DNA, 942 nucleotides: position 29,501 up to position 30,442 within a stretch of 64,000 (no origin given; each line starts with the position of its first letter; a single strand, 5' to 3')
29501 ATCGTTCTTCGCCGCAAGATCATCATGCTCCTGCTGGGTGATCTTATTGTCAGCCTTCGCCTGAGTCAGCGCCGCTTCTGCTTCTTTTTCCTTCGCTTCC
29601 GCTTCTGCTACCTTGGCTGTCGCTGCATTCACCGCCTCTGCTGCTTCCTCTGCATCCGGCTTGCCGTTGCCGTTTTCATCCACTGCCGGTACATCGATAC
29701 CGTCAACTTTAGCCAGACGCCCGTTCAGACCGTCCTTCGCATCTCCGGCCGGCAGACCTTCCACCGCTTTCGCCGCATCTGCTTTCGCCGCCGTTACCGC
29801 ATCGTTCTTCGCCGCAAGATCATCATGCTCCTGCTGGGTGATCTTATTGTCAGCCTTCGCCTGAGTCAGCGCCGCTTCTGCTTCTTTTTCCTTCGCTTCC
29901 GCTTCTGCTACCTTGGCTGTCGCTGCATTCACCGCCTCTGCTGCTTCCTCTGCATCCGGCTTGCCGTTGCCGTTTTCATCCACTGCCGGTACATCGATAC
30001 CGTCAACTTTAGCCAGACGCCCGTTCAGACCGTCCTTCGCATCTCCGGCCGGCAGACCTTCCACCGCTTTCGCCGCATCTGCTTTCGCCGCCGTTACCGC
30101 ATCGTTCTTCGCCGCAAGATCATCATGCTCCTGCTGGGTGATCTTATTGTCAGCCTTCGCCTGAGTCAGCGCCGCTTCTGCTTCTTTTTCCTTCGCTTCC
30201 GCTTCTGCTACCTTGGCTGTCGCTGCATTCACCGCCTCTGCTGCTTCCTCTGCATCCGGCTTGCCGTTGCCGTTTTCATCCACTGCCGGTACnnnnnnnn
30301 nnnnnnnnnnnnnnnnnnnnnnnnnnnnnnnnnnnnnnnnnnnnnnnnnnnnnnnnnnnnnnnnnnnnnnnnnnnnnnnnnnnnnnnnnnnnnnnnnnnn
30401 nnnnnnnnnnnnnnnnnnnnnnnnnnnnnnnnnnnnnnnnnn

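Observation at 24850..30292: About 18 perfectly identical 300 bp tandem repeats inside the giant adhesin gene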

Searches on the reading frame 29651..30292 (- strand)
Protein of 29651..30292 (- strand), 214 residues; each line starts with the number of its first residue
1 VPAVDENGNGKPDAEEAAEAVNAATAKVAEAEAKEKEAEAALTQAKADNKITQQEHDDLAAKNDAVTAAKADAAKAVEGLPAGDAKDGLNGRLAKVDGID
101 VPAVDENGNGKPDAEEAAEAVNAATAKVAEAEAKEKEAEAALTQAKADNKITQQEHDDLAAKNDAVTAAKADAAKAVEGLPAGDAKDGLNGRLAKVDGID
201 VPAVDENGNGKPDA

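Call 37: find_homologous_proteins(query=window:29651-30292:-, max_evalue=0.00001)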
Query seq(214 aa) (214 aa): 3 proteins with E <= 0.00001 among 1800 candidates.
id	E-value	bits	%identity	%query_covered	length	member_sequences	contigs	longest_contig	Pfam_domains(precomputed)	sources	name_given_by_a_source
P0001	4.7e-162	554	99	100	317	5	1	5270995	PF22775.4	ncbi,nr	ncbi:hypothetical protein OHD41_12500 [Escherichia coli]|nr:hypothetical protein [Escherichia coli]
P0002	1.5e-65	239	100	61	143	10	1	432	PF22775.4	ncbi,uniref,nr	ncbi:hypothetical protein JAO21_12960, partial [Escherichia coli]|uniref:GA-like domain-containing p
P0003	4.8e-55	205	99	53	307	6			PF22775.4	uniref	uniref:GA-like domain-containing protein n=1 Tax=Escherichia coli TaxID=562 RepID=UPI00406C0CA4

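Call 39: find_encoding_contigs(protein=P0001, flank=10000, max_places=6)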
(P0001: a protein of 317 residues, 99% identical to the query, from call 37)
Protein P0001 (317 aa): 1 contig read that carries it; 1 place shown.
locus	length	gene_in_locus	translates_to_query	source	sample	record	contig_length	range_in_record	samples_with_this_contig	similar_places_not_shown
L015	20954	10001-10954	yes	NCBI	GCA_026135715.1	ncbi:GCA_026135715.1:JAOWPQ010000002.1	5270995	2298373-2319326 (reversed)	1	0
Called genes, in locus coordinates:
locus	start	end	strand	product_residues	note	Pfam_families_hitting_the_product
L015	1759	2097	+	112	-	PF04355:BamE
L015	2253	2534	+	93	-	PF00691:OmpA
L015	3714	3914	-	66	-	-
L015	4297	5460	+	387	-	PF02321:OEP (weak)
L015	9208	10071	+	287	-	PF22775:GA_3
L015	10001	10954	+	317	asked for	PF22775:GA_3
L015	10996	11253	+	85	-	PF22775:GA_3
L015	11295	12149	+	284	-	-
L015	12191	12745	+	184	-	-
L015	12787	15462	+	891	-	PF22775:GA_3, PF24243:Phage_tail_C (faint), PF22775:GA_3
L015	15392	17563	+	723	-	PF22775:GA_3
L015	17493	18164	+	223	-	PF22775:GA_3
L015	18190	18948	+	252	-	PF22775:GA_3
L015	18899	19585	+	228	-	-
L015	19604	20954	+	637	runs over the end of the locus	PF00353:HemolysinCabind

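Call 40: list_cluster_members(proteins=[P0001, P0002, P0003])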
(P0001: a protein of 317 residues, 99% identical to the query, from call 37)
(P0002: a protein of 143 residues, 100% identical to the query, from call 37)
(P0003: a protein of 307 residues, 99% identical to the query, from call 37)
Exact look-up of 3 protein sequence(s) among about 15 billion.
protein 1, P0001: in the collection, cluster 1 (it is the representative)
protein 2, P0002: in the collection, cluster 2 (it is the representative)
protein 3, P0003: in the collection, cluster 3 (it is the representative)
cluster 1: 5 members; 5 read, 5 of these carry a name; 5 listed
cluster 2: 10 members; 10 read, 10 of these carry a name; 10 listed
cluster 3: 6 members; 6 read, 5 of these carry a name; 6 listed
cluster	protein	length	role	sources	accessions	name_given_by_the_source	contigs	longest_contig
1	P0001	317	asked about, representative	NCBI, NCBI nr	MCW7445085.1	hypothetical protein OHD41_12500 [Escherichia coli] | hypothetical protein [Escherichia coli]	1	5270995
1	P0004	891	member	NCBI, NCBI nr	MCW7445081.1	hypothetical protein OHD41_12480 [Escherichia coli] | hypothetical protein [Escherichia coli]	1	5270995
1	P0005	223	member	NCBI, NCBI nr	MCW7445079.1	hypothetical protein OHD41_12470 [Escherichia coli] | hypothetical protein [Escherichia coli]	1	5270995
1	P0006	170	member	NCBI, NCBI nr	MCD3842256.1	hypothetical protein KX400_27235, partial [Escherichia coli] | hypothetical protein [Escherichia coli]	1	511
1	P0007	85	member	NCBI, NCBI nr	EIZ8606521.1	hypothetical protein MQY81_005302, partial [Escherichia coli] | hypothetical protein [Escherichia coli]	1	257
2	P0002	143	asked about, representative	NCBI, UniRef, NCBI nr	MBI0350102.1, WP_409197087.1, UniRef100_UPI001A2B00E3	hypothetical protein JAO21_12960, partial [Escherichia coli] | GA-like domain-containing protein n=1 Tax=Escherichia coli TaxID=562 RepID=UPI001A2B00E3 | hypothetical protein [Escherichia coli]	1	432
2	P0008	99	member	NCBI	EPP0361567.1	GA-like domain-containing protein, partial [Escherichia coli]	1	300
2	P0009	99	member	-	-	TPA: hypothetical protein ACGCQD_005468, partial [Escherichia coli] | hypothetical protein [Escherichia coli]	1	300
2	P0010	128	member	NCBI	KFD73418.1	hypothetical protein JD73_31170, partial [Escherichia coli]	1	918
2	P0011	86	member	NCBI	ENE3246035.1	hypothetical protein ABNA64_005366, partial [Escherichia coli]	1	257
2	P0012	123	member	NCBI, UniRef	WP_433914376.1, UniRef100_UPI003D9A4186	GA-like domain-containing protein, partial [Escherichia coli] | GA-like domain-containing protein n=1 Tax=Escherichia coli TaxID=562 RepID=UPI003D9A4186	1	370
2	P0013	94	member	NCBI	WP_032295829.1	GA-like domain-containing protein, partial [Escherichia coli]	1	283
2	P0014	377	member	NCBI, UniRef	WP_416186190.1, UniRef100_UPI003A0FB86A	GA-like domain-containing protein, partial [Escherichia coli] | GA-like domain-containing protein n=2 Tax=Escherichia coli TaxID=562 RepID=UPI003A0FB86A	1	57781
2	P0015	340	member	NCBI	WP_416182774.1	GA-like domain-containing protein, partial [Escherichia coli]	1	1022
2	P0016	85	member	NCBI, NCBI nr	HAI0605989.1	TPA: hypothetical protein HIO28_005099, partial [Escherichia coli] | hypothetical protein [Escherichia coli]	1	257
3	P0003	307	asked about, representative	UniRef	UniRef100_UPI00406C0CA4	GA-like domain-containing protein n=1 Tax=Escherichia coli TaxID=562 RepID=UPI00406C0CA4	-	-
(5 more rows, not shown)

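Call 62: predict_structure(alignment_id=A2)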
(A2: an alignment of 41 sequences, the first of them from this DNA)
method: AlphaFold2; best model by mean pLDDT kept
length: 214 residues; sequences in the alignment: 41
mean_pLDDT: 94.7   pTM: 0.67
mean pLDDT of the five models: 94.7, 92.9, 92.7, 91.0, 87.5
residues with pLDDT >= 90: 180; 70-90: 31; 50-70: 3; < 50: 0
segments of 3 or more residues with pLDDT < 50: none
pLDDT, mean of each block of 10 residues (from residue 1): 77 89 98 98 95 97 98 98 97 98 90 91 98 98 96 97 98 97 97 98 89 78
secondary structure, 60 per line:
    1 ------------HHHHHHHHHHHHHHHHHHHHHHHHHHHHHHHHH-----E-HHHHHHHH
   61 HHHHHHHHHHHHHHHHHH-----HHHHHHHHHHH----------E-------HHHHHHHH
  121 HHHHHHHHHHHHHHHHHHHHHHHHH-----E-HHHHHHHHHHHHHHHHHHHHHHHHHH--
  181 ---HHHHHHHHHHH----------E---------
elements in order: H13-45 H53-78 H84-94 H113-145 H153-178 H184-194

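Call 64: fold_search(model_id=the predicted structure, library=pdb)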
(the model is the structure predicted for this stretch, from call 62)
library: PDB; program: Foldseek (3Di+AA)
matches with E <= 10: 133; with E <= 0.001: 0
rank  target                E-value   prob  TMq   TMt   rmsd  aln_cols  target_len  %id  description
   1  4uic                  4.8e-01  0.51  0.29  0.09  15.2       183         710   13  Crystal structure of the S-layer protein rSbsC(31-844) (released 2016-04-13)
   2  2ra1                  6.7e-01  0.54  0.30  0.16  14.8       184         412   12  Crystal structure of the N-terminal part of the bacterial S-layer protein SbsC (released 2008-08-19)
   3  5osi_H                8.7e-01  0.18  0.19  0.15  24.0       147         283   10  Structure of retromer VPS29-VPS35C subunits complexed with RidL harpin loop (163-176) (released 2017-12-13)
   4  8rks_B                1.1e+00  0.13  0.18  0.14  25.5       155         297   10  Structure of VPS29-VPS35 bound to the LFa motif R21 of Fam21. (released 2024-04-24)
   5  6r2g_A                1.1e+00  0.25  0.19  0.26  15.0        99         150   14  Crystal structure of a single-chain protein mimetic of the gp41 NHR trimer in complex with the synthetic CHR peptide C (released 2019-07-10)
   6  8tta_D                1.1e+00  0.14  0.19  0.15  24.0       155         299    9  Structure of retromer VPS29-VPS35 (483-796) complexed with Fam21A repeat 21 (1328-1341) (released 2024-08-21)
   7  5osi_K                1.3e+00  0.13  0.19  0.15  23.7       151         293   10  Structure of retromer VPS29-VPS35C subunits complexed with RidL harpin loop (163-176) (released 2017-12-13)
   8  9y4s_H                1.4e+00  0.75  0.30  0.21   3.7        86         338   16  Crystal structure of DNA integrity scanning protein (DisA) from Mycobacterium tuberculosis in complex with cyclic di-A (released 2025-09-17)
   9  8r0j_C                1.4e+00  0.11  0.18  0.14  25.3       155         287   10  Crystal structure of the retromer complex VPS29/VPS35 with the ligand bis-1,3-phenyl guanylhydrazone, 2a (released 2024-03-27)
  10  2r17_C                1.5e+00  0.13  0.19  0.14  24.1       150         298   11  Functional architecture of the retromer cargo-recognition complex (released 2007-10-30)
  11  9fed                  1.5e+00  0.10  0.18  0.20  22.8       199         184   10  Single-chain chimeric protein mimicking the interaction between HR1 and HR2 in HIV gp41 (released 2025-05-28)
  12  8r02_C                1.8e+00  0.11  0.19  0.15  24.4       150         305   10  Crystal structure of the retromer complex VPS29/VPS35 with the ligand bis-1,3-phenyl guanylhydrazone, 2a (released 2024-03-27)
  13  8r0j_D                1.8e+00  0.08  0.16  0.12  25.2       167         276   11  Crystal structure of the retromer complex VPS29/VPS35 with the ligand bis-1,3-phenyl guanylhydrazone, 2a (released 2024-03-27)
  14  4uj6                  1.9e+00  0.33  0.31  0.10  15.0       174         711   15  Structure of surface layer protein SbsC, domains 1-6 (released 2016-04-27)
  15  4l8i_B                1.9e+00  0.20  0.18  0.31   7.2        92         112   15  Crystal structure of RSV epitope scaffold FFL_005 (released 2014-02-12)
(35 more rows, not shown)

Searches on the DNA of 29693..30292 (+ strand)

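Call 18: search_dna_similar(query=window:29993-30292:+, collection=ecoli_genomes, mode=distant, max_rows=60, rows=spread)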
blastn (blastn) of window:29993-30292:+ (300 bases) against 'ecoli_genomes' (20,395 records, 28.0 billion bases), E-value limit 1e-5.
In 2 record(s) the limit of 40 matching pieces per record was reached: places in those records are undercounted.
Records with a match: 34; places in all: 697; records where one place covers at least 80% of the query: 8.
Genomes with a match: 34 of 5426; with a place that covers at least 80% of the query: 8. Places per genome that has any: lowest 1, median 29, highest 40. On chromosomes: 345 places; on plasmids: 352.
Best place of each record, by identity: 80-90% 3; 60-80% 31.
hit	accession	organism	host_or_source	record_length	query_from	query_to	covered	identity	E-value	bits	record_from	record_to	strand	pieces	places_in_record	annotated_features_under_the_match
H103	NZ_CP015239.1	Escherichia coli strain 2011C-3911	Homo sapiens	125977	4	300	99%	70.7%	4e-18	169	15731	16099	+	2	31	GA-like domain-containing protein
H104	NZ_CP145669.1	Escherichia coli strain S1-CHI-01-A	Homo sapiens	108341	4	300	99%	69.8%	1e-19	169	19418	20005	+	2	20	GA-like domain-containing protein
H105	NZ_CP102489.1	Escherichia coli O15:H18 strain ST69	Homo sapiens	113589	4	300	99%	68.4%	1e-19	106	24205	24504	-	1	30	GA-like domain-containing protein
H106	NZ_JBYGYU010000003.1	Escherichia coli strain FCI48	Homo sapiens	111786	4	300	99%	68.4%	1e-19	106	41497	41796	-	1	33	GA-like domain-containing protein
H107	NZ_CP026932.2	Escherichia coli strain CFS3273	Bos taurus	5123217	4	300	99%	67.7%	2e-16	96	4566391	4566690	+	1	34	GA-like domain-containing protein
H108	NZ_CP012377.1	Escherichia coli strain GE3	human feces of different individuals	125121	4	300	99%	67.3%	3e-13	84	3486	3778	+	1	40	GA-like domain-containing protein (x2)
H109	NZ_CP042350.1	Escherichia coli strain RM10410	crow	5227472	21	300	93%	66.2%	3e-7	65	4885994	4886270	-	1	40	GA-like domain-containing protein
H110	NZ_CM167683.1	Escherichia coli strain NCCP 13963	Homo sapiens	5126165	21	300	93%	66.2%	3e-7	65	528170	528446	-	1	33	GA-like domain-containing protein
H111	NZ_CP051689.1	Escherichia coli strain SCU-387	Homo sapiens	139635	92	300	70%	66.5%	1e-6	63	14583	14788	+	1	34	GA-like domain-containing protein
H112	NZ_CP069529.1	Escherichia coli strain FDAARGOS_1252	Homo sapiens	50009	92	300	70%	66.5%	1e-6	63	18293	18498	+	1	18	GA-like domain-containing protein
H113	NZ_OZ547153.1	Escherichia coli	Homo sapiens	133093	92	300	70%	66.5%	1e-6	63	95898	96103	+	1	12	GA-like domain-containing protein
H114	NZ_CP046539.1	Escherichia coli strain FHI_NMBU_10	Homo sapiens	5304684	178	300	41%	74.6%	2e-10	75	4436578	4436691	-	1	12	GA-like domain-containing protein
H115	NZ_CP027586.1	Escherichia coli strain 2012EL-2448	Homo sapiens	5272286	194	300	36%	74.5%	2e-9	72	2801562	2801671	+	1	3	GA-like domain-containing protein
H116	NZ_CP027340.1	Escherichia coli strain 2015C-3121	Homo sapiens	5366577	194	300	36%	74.5%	2e-9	72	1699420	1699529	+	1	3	GA-like domain-containing protein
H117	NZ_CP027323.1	Escherichia coli strain 2013C-3033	Homo sapiens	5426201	194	300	36%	74.5%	2e-9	72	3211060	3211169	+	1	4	GA-like domain-containing protein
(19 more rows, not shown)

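Call 89: search_dna_similar(query=window:29693-30292:+, collection=plasmids, mode=near, max_rows=10)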
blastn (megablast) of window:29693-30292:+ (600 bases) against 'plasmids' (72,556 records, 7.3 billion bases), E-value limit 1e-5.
No match.

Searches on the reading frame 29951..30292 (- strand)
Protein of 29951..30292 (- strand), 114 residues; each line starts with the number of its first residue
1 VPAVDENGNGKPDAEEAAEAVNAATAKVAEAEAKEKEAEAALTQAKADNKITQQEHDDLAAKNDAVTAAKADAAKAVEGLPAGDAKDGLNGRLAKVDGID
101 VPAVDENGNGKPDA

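Call 17: search_solved_structures(query=window:29951-30292:-, max_evalue=10, show_alignments=3)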
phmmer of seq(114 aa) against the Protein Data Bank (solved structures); distinct sequences matched with E-value up to 10: 2.
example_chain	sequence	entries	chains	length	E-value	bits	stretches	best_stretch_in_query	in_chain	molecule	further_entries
1sj7_A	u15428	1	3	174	0.1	16.8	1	17-82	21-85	Talin 1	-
5nl1_A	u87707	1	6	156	0.23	15.7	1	17-82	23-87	Talin-1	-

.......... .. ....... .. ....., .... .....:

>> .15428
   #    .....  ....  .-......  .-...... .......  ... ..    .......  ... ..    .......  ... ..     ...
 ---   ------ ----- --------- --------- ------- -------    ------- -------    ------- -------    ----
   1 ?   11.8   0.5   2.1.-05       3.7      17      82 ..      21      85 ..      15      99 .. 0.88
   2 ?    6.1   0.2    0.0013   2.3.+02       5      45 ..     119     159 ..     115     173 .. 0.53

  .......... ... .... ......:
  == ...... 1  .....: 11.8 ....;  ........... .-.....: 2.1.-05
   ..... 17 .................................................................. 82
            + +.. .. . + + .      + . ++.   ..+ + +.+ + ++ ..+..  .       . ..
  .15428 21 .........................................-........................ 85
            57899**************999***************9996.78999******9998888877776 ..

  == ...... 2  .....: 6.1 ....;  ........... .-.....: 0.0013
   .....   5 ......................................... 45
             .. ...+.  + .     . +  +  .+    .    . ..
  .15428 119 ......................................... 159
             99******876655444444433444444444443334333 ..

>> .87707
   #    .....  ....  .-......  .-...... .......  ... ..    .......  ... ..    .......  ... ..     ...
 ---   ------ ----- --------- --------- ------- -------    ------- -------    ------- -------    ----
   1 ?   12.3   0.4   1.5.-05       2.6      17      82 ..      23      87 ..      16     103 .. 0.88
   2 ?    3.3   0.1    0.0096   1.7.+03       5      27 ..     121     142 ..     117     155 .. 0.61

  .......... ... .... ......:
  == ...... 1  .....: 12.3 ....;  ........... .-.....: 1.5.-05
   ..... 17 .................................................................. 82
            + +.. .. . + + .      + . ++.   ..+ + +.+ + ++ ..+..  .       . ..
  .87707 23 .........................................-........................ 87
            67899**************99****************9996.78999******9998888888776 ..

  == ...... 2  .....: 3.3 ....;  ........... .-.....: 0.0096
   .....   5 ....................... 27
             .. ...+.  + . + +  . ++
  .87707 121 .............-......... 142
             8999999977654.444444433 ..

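Call 52: search_protein_representatives(alignment_id=A1)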
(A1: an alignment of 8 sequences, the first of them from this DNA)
Query: 8 sequences, 101 profile positions. Proteins with E-value up to 0.001 (for the whole library): 337; up to 1e-10: 192; up to 1e-30: 66. The best 150 are listed.
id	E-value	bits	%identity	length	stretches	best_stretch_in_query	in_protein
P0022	0.0e+00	2431.2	-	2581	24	1-101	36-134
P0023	0.0e+00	1481.8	-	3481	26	1-101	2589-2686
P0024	0.0e+00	1302.3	-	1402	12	1-101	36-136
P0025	0.0e+00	1242.0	-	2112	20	1-101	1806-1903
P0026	0.0e+00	1177.5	-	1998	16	1-100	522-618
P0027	0.0e+00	1018.2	-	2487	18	1-100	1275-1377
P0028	1.1e-274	905.6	-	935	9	1-101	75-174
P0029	5.4e-270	890.6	-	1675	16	1-101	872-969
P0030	2.9e-267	881.8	-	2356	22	1-101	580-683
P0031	7.0e-264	870.9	-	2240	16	2-98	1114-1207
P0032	3.4e-241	798.1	-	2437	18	1-101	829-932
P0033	1.1e-240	796.4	-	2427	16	10-100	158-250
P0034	2.0e-226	750.7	-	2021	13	1-101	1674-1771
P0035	4.3e-220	730.4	-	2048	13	1-100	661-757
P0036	2.6e-206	686.2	-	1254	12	1-101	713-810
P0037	8.6e-203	674.9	-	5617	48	2-98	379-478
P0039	3.0e-180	602.5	-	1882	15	4-98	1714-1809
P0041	5.8e-162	543.8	-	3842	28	1-100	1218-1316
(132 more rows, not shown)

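Call 72: list_cluster_members(proteins=[P0023, P0025, P0027, P0030, P0031, P0032, P0037, P0041, P0035, P0039])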
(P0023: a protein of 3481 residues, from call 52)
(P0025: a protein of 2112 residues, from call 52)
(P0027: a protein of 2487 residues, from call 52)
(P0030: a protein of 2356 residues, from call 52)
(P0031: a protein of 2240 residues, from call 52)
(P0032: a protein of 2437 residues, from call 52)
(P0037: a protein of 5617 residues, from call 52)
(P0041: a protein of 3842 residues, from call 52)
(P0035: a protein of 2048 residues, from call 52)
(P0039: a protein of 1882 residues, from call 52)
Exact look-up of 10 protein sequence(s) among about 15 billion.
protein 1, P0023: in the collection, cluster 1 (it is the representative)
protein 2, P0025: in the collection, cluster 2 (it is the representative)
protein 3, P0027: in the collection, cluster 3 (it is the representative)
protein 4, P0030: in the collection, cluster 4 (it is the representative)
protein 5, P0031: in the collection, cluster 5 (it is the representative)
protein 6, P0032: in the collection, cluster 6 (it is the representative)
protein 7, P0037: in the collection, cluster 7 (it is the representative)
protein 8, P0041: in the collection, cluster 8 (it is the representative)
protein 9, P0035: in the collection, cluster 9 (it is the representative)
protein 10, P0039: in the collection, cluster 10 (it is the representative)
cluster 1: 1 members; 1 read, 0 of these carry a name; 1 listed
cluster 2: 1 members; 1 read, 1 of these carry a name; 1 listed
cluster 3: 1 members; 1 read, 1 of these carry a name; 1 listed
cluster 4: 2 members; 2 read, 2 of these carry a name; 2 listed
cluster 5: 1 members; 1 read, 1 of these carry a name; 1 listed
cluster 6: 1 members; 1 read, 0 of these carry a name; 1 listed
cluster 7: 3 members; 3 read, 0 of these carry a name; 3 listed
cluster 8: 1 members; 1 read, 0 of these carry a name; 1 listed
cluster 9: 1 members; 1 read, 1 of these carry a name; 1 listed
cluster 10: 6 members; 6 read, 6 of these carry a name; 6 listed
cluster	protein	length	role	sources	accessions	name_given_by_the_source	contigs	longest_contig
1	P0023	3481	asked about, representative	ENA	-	-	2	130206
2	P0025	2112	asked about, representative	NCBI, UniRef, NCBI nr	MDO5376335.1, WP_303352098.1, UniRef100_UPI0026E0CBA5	MAG: LPXTG cell wall anchor domain-containing protein [Staphylococcus rostri] | GA-like domain-containing protein n=1 Tax=Staphylococcus rostri TaxID=522262 ... | LPXTG cell wall anchor domain-containing protein [Staphylococcus rostri]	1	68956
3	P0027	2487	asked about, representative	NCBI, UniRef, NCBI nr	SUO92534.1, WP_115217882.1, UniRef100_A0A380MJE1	GA-like domain-containing protein [Suttonella indologenes] | Extracellular fibrinogen binding protein C terminal n=1 Tax=Suttonella indologenes ... | hypothetical protein [Suttonella indologenes]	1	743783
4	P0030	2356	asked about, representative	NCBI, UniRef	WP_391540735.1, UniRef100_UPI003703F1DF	LPXTG cell wall anchor domain-containing protein [Staphylococcus simulans] | LPXTG cell wall anchor domain-containing protein n=1 Tax=Staphylococcus simulans ...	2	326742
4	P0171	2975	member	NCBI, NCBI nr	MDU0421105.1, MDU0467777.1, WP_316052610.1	YSIRK-type signal peptide-containing protein [Staphylococcus simulans]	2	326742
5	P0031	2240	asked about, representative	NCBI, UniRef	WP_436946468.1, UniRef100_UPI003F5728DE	GA-like domain-containing protein [Staphylococcus xylosus] | GA-like domain-containing protein n=1 Tax=Staphylococcus xylosus TaxID=1288 ...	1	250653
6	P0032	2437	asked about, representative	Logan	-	-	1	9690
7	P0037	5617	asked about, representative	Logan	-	-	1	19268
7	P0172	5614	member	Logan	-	-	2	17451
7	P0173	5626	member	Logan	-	-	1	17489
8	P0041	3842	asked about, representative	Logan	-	-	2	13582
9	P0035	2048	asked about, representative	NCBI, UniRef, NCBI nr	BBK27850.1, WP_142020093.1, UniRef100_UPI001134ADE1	hypothetical protein SAP2_10340 [Staphylococcus arlettae] | GA-like domain-containing protein n=1 Tax=Staphylococcus arlettae TaxID=29378 ... | YSIRK-type signal peptide-containing protein [Staphylococcus arlettae]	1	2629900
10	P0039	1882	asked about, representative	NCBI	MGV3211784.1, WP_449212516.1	GA-like domain-containing protein, partial [Streptococcus thoraltensis]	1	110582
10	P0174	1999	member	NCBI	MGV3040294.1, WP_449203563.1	GA-like domain-containing protein, partial [Streptococcus thoraltensis]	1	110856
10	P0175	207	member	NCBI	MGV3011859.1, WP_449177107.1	GA-like domain-containing protein, partial [Streptococcus thoraltensis]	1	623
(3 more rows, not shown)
